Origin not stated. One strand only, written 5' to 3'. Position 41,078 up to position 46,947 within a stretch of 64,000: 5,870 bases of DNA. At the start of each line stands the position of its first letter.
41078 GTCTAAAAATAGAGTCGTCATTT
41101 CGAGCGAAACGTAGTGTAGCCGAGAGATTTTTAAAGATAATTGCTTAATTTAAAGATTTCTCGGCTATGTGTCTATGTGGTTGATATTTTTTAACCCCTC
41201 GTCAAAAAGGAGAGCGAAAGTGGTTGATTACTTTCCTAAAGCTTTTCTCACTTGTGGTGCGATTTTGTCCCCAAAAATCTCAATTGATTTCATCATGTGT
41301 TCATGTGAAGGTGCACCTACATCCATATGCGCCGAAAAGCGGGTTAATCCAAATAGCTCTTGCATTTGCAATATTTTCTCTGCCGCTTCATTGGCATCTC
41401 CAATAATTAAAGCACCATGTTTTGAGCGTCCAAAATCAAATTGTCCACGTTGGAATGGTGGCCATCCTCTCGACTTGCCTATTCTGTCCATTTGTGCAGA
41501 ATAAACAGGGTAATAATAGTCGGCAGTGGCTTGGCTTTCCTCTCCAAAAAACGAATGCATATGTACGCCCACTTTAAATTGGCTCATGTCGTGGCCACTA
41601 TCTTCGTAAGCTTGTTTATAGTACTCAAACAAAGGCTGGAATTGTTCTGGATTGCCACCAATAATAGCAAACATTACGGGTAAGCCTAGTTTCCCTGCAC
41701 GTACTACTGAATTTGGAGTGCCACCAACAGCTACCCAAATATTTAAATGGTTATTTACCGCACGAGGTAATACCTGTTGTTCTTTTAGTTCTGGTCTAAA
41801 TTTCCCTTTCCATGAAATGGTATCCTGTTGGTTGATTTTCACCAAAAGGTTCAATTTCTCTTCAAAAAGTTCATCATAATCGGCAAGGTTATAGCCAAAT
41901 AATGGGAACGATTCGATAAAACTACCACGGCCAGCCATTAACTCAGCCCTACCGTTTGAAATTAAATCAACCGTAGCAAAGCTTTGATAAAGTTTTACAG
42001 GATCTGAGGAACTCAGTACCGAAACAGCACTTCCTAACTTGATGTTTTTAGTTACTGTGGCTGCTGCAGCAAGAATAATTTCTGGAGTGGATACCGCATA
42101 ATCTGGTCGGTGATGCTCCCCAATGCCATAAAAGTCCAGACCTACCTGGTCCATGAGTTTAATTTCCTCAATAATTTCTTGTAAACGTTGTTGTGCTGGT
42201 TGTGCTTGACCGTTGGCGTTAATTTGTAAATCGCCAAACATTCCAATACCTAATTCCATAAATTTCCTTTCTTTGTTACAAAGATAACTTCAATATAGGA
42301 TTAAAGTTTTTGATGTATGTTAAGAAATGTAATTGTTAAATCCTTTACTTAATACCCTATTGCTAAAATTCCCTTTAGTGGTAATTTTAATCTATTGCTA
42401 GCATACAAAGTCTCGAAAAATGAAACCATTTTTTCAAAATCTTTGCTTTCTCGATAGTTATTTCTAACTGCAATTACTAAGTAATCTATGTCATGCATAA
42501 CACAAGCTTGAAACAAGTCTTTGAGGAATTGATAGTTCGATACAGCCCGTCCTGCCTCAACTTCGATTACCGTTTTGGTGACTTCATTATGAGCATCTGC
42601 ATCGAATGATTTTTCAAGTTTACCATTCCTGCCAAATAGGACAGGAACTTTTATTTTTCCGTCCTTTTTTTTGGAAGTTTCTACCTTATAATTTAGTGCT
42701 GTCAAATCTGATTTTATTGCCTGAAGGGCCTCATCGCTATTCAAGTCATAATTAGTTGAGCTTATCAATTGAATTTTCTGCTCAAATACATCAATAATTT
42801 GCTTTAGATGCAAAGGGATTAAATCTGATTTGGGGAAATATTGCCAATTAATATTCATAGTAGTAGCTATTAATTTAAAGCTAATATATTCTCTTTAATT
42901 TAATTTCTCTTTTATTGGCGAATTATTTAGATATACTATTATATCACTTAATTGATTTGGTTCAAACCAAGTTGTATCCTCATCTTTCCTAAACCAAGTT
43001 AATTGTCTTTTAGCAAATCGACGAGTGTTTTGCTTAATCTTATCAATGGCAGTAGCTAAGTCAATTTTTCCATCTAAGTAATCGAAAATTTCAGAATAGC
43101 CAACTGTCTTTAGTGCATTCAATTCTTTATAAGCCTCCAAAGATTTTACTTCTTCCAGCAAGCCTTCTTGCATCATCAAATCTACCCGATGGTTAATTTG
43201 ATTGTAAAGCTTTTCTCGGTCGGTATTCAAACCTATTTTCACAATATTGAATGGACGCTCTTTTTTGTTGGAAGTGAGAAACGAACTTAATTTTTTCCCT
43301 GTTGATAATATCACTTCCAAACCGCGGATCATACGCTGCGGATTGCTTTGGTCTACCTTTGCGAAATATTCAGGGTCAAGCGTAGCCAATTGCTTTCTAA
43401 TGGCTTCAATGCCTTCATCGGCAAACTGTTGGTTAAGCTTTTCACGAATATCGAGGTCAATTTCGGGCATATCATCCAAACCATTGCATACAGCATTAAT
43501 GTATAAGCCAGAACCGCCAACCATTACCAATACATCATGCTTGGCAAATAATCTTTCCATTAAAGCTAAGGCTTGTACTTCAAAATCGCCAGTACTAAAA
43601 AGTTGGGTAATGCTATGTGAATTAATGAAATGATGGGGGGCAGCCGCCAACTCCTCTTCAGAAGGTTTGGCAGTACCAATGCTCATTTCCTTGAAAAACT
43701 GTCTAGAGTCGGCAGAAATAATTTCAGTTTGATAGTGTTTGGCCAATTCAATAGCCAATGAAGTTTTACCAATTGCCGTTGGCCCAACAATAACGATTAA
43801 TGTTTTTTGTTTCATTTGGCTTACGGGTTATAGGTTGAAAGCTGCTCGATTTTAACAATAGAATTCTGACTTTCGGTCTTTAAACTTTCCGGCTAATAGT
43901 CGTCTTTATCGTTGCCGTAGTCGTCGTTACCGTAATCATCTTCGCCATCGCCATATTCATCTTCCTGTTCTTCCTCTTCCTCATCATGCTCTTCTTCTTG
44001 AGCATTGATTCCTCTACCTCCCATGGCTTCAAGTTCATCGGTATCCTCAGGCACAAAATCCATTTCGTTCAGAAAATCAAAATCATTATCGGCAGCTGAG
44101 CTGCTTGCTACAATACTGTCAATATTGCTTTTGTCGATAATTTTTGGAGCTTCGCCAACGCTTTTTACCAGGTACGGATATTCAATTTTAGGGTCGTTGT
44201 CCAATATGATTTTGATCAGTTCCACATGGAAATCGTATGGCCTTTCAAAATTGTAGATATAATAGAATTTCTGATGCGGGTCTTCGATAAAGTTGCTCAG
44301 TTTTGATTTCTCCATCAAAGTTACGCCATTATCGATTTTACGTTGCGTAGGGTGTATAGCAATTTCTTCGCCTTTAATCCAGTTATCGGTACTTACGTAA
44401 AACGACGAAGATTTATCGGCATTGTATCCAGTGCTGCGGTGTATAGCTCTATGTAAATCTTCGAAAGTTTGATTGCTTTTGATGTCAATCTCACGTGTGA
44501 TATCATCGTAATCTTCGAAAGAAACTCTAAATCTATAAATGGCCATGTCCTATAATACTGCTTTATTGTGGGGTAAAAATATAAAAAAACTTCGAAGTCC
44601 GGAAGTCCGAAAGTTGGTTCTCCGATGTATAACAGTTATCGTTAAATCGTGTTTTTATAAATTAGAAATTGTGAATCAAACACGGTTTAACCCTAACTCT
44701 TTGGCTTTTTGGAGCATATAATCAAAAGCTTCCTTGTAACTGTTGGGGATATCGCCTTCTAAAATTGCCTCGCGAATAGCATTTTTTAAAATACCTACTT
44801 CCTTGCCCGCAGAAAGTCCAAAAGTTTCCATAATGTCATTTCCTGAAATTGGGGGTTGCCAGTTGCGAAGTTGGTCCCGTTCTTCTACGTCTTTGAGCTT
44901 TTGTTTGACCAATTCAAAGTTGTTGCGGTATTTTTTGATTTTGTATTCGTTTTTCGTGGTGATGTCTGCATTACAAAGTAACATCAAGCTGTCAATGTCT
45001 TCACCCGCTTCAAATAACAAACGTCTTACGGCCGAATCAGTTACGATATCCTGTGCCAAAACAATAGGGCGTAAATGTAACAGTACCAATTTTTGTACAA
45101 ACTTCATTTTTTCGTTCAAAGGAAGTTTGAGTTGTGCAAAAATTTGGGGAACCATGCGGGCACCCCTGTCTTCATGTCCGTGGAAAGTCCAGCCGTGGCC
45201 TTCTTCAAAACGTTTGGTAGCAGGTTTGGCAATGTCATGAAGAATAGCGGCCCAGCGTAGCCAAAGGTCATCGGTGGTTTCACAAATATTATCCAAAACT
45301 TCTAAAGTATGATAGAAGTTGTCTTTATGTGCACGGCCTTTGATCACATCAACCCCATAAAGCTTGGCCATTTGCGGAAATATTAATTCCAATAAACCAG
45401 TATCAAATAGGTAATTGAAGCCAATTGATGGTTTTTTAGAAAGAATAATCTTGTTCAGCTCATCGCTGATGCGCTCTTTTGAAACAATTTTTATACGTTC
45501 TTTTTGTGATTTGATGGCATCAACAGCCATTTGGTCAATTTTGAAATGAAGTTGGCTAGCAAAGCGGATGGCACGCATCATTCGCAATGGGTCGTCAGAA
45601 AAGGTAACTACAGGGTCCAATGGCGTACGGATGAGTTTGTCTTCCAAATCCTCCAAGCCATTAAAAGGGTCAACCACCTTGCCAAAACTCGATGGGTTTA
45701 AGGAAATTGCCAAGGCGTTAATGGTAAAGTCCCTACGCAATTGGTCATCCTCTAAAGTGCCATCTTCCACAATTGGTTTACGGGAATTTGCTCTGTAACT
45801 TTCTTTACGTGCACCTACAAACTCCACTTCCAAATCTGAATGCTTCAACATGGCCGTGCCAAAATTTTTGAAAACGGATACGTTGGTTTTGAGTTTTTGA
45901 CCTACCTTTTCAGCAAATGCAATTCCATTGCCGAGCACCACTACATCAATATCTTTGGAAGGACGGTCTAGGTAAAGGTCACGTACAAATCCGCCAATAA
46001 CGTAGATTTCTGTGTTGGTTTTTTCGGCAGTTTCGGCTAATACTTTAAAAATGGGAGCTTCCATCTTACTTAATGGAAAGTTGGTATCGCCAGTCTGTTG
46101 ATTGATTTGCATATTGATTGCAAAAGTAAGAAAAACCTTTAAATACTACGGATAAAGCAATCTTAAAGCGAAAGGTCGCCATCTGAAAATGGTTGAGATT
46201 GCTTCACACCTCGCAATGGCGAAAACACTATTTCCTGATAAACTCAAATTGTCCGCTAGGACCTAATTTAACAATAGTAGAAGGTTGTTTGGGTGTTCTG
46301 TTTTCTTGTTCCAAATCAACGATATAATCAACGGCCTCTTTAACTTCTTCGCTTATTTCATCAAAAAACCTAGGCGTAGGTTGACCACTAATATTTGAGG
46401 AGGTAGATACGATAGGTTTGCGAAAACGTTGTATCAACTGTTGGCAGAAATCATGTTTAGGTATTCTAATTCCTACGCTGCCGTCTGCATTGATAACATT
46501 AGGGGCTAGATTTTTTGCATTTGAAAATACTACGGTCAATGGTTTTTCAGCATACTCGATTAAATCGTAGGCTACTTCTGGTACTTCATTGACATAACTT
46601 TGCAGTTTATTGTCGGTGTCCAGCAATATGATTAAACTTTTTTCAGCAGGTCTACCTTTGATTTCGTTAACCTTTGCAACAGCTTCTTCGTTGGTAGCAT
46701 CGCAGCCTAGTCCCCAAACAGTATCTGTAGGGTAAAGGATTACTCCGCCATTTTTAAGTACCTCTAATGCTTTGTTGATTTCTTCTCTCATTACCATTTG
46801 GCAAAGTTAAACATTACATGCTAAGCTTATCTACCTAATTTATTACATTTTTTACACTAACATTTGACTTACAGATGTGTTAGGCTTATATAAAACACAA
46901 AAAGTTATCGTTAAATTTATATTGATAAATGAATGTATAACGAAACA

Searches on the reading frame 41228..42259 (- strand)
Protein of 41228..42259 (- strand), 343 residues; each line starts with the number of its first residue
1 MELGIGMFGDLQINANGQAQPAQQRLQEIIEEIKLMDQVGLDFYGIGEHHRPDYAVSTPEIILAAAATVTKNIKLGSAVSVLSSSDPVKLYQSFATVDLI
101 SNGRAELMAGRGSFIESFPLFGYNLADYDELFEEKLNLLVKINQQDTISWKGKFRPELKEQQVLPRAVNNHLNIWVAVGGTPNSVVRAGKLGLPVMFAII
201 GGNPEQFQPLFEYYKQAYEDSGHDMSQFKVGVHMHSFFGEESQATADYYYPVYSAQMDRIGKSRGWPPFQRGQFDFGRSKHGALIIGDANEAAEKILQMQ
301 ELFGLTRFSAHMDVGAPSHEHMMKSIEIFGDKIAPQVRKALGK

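Call 74: search_protein_families(library=pfam, proteins=[window:41228-42259:-], max_evalue=0.00001)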
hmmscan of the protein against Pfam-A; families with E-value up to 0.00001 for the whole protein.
window:41228-42259:- (343 aa): 1 family
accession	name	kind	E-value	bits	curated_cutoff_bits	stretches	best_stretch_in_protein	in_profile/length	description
PF00296.26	Bac_luciferase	-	1.9e-49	169.1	27.9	1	14-302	9-310/314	Luciferase-like monooxygenase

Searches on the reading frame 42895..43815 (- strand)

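Call 74: search_protein_families(library=pfam, proteins=[window:42895-43815:-], max_evalue=0.00001)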
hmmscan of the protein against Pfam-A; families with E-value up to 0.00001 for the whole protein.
window:42895-43815:- (306 aa): 2 families
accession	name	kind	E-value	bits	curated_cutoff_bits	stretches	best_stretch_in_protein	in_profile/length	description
PF01715.23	IPPT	-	2.1e-83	280.2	23.6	1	39-278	1-243/243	IPP transferase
PF01745.22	IPT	-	5.8e-14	52.5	20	1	6-103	3-100/233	Isopentenyl transferase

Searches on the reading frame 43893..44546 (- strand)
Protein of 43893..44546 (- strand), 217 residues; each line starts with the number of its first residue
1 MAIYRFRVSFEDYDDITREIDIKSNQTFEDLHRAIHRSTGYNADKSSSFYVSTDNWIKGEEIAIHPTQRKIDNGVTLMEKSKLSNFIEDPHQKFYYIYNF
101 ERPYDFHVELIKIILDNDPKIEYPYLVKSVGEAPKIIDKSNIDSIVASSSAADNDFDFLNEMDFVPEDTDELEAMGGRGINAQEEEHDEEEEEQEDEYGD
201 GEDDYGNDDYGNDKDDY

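Call 74: search_protein_families(library=pfam, proteins=[window:43893-44546:-], max_evalue=0.00001)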
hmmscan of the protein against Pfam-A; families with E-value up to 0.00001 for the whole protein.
window:43893-44546:- (217 aa): 1 family
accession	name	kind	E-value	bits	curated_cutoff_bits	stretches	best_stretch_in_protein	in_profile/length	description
PF07929.16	PRiA4_ORF3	-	4.3e-15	56.3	26.6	1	3-134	2-128/173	Plasmid pRiA4b ORF-3-like protein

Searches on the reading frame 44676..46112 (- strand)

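Call 75: search_protein_families(library=pfam, proteins=[window:44676-46112:-], max_evalue=0.00001)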
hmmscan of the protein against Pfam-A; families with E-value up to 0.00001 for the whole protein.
window:44676-46112:- (478 aa): 3 families
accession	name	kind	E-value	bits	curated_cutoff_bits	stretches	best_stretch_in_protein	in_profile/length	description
PF01743.26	PolyA_pol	-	4e-27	95.5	23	1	36-162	1-126/126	Poly A polymerase head domain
PF12627.12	PolyA_pol_RNAbd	-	4.3e-18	65.3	22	1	190-249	2-61/64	Probable RNA and SrmB- binding site of polymerase A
PF01966.28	HD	-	1.9e-12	48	22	1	266-383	2-111/116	HD domain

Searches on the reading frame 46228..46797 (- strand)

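Call 75: search_protein_families(library=pfam, proteins=[window:46228-46797:-], max_evalue=0.00001)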
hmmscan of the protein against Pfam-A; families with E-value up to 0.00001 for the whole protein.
window:46228-46797:- (189 aa): 1 family
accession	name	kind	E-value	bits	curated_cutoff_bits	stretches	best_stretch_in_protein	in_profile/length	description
PF01300.24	Sua5_yciO_yrdC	-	1.2e-50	171.9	25.1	1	12-189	1-177/178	Telomere recombination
